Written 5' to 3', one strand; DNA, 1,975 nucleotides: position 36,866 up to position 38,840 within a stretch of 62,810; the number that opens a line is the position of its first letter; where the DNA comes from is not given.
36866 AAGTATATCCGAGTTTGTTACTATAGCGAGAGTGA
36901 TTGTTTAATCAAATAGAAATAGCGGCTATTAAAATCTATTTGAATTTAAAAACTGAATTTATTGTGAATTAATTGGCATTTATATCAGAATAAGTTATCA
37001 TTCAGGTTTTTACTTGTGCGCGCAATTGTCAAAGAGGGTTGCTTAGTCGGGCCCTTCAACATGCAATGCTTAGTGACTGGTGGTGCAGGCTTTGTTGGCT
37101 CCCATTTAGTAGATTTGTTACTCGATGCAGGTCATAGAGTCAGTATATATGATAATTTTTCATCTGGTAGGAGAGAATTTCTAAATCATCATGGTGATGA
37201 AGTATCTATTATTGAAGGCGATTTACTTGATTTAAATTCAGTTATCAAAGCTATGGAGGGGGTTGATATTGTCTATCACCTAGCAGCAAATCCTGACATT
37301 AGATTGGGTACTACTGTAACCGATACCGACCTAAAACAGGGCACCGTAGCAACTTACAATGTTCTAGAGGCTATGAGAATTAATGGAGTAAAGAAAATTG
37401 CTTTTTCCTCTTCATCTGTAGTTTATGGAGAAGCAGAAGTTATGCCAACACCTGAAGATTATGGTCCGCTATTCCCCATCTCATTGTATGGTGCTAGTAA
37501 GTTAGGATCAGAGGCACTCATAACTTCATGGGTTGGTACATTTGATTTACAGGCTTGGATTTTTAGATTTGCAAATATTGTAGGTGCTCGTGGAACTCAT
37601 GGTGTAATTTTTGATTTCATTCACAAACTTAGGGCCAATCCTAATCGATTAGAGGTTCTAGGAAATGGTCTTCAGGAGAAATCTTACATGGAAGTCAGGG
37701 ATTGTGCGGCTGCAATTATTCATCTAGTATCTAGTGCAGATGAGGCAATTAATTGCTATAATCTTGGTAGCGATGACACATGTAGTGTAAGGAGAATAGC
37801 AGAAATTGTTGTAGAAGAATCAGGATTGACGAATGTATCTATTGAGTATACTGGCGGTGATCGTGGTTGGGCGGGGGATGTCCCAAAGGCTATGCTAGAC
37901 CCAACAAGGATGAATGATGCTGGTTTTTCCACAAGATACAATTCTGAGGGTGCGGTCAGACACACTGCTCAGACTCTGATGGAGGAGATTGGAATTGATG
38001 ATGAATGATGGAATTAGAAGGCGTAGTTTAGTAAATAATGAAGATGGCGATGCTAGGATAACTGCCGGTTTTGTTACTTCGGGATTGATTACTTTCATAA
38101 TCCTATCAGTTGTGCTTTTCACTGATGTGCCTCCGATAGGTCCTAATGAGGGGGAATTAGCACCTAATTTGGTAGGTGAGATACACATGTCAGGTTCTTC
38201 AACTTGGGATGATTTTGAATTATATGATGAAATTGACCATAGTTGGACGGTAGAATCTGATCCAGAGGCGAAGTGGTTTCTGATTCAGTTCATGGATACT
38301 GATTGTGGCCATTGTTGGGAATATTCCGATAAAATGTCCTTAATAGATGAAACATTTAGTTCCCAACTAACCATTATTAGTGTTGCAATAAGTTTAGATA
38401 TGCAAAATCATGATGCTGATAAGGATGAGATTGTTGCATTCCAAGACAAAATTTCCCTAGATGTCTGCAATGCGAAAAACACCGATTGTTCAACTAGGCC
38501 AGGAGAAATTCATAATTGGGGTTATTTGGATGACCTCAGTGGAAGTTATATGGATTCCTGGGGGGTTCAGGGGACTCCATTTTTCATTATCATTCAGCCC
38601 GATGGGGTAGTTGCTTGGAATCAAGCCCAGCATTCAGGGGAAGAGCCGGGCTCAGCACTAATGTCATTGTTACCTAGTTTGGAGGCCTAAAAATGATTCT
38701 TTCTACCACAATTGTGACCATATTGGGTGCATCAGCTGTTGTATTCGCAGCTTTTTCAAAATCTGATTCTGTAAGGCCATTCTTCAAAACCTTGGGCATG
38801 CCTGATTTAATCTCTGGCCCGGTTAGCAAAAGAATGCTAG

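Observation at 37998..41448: Oxidative protein-folding island carrying BOTH a VKOR homologue and a BdbC-type DsbB, plus two extracytoplasmic CxxC thioredoxin-fold proteins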

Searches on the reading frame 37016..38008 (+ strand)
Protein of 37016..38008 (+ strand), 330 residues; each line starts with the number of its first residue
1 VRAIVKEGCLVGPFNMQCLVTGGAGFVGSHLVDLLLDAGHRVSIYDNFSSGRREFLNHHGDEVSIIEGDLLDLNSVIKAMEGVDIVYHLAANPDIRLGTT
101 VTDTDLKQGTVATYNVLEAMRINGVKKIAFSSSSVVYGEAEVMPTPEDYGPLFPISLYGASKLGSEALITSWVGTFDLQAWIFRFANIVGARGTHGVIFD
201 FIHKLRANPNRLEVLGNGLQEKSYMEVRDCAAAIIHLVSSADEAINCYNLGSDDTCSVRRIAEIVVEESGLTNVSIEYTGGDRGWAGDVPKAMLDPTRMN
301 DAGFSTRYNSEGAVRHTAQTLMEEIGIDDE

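Call 3: search_protein_families(library=pfam, proteins=[window:37016-38008:+], max_evalue=1)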
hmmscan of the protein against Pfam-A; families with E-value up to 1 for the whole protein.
window:37016-38008:+ (330 aa): 12 families
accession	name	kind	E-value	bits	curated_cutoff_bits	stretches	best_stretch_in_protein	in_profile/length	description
PF01370.27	Epimerase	-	7.8e-45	153.6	20.9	1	19-251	2-240/240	NAD dependent epimerase/dehydratase family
PF16363.11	GDP_Man_Dehyd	-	9.6e-39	134.2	27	1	19-273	1-270/332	GDP-mannose 4,6 dehydratase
PF01073.25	3Beta_HSD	-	8.2e-17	61.6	22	1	19-170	1-158/280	3-beta hydroxysteroid dehydrogenase/isomerase family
PF04321.23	RmlD_sub_bind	-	3.3e-14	53.1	27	1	16-273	1-235/287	RmlD substrate binding domain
PF13460.12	NAD_binding_10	-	4.8e-14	53.1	27.2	1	22-141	1-106/184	NAD(P)H-binding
PF02719.21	Polysacc_synt_2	-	1.5e-11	44.5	20.2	1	19-280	2-262/293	Polysaccharide biosynthesis protein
PF07993.18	NAD_binding_4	-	1.4e-08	34.7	20.1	1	20-197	1-215/258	Male sterility protein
PF05368.20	NmrA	-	3e-08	34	27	1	18-111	5-99/298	NmrA-like family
PF00106.31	adh_short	-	0.0012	18.8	26.6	1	19-83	4-71/195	short chain dehydrogenase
PF23284.2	KOW2_Spt5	-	0.018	15.3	28.9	1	60-87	2-28/50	Transcription elongation factor SPT5, second KOW domain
PF20449.3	DUF6706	-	0.068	13.9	23.8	1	289-329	54-93/108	Family of unknown function (DUF6706)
PF03435.24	Sacchrp_dh_NADP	-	0.12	13.2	25.1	1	23-92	5-78/129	Saccharopine dehydrogenase NADP binding domain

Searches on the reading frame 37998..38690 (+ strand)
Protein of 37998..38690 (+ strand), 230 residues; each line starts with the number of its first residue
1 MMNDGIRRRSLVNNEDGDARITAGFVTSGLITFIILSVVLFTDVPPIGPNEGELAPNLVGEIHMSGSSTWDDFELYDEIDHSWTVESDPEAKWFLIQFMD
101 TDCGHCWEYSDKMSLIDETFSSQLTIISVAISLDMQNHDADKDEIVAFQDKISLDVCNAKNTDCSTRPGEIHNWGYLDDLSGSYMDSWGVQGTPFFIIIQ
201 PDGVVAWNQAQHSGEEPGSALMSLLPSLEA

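Call 3: search_protein_families(library=pfam, proteins=[window:37998-38690:+], max_evalue=1)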
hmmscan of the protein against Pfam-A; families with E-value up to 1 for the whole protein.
window:37998-38690:+ (230 aa): 3 families
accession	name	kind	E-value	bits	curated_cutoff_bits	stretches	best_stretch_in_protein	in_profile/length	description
PF13098.12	Thioredoxin_2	-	0.0012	19.6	27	1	90-207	4-90/104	Thioredoxin-like domain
PF00085.26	Thioredoxin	-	0.0034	17.8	23.5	1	90-131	17-58/103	Thioredoxin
PF13905.12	Thioredoxin_8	-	0.0058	17.4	27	1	95-203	5-92/94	Thioredoxin-like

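Call 4: search_protein_families(library=ncbifam, proteins=[window:37998-38690:+], max_evalue=1)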
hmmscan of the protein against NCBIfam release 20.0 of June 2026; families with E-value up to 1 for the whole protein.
window:37998-38690:+ (230 aa): 4 families
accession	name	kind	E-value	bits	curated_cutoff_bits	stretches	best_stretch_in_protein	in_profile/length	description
TIGR02738.1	TrbB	equivalog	0.0022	17.7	132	1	91-147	50-102/153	type-F conjugative transfer system pilin assembly thiol-disulfide isomerase TrbB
TIGR01126.1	pdi_dom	equivalog_domain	0.027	14.7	107.2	1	91-147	14-71/105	protein disulfide-isomerase domain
NF046069.1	AkvoneHdxseRdmE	equivalog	0.06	12.1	700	1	174-226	468-517/521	aklavinone 12-hydroxylase RdmE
NF038096.1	thylak_slr1796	equivalog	0.085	12.4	140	1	92-152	39-100/157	thylakoid membrane photosystem I accumulation factor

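Call 86: search_solved_structures(query=A7, max_evalue=0.01, show_alignments=1)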
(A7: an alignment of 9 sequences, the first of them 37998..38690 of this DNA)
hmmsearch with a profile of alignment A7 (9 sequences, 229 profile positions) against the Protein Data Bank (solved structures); distinct sequences matched with E-value up to 0.01: 19.
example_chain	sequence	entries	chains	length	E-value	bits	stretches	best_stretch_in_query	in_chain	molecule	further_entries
3c71_A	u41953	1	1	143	1.7e-08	37.1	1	70-129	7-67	Thiol-disulfide oxidoreductase resA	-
3c73_A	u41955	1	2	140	5.1e-08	35.5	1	71-129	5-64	Thiol-disulfide oxidoreductase resA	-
1st9_A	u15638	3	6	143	6.6e-07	31.9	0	171-225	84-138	Thiol-disulfide oxidoreductase resA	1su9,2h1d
2f9s_A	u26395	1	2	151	8.3e-07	31.6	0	171-225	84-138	Thiol-disulfide oxidoreductase resA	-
2h1b_A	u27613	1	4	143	9.8e-07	31.3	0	171-225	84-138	Thiol-disulfide oxidoreductase resA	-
2h19_A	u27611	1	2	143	3.7e-05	26.2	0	171-225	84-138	Thiol-disulfide oxidoreductase resA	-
2h1a_A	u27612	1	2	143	3.7e-05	26.1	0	171-225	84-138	Thiol-disulfide oxidoreductase resA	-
2m72_A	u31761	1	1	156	7.5e-05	25.2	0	87-132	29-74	Uncharacterized thioredoxin-like protein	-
4hde_A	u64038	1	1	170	0.00077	21.9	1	80-152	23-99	SCO1/SenC family lipoprotein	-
3idv_A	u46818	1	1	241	0.0008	21.8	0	79-119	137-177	Protein disulfide-isomerase A4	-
3or5_A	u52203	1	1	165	0.001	21.5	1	86-137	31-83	Thiol:disulfide interchange protein, thioredoxin family protein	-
2h1g_A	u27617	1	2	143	0.002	20.5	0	171-225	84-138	Thiol-disulfide oxidoreductase resA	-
2l5o_A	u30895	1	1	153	0.0026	20.1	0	71-138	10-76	Putative thioredoxin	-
2lja_A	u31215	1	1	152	0.004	19.5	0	85-137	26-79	Putative thiol-disulfide oxidoreductase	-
6nen_A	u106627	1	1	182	0.0047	19.3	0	86-120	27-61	Copper resistance protein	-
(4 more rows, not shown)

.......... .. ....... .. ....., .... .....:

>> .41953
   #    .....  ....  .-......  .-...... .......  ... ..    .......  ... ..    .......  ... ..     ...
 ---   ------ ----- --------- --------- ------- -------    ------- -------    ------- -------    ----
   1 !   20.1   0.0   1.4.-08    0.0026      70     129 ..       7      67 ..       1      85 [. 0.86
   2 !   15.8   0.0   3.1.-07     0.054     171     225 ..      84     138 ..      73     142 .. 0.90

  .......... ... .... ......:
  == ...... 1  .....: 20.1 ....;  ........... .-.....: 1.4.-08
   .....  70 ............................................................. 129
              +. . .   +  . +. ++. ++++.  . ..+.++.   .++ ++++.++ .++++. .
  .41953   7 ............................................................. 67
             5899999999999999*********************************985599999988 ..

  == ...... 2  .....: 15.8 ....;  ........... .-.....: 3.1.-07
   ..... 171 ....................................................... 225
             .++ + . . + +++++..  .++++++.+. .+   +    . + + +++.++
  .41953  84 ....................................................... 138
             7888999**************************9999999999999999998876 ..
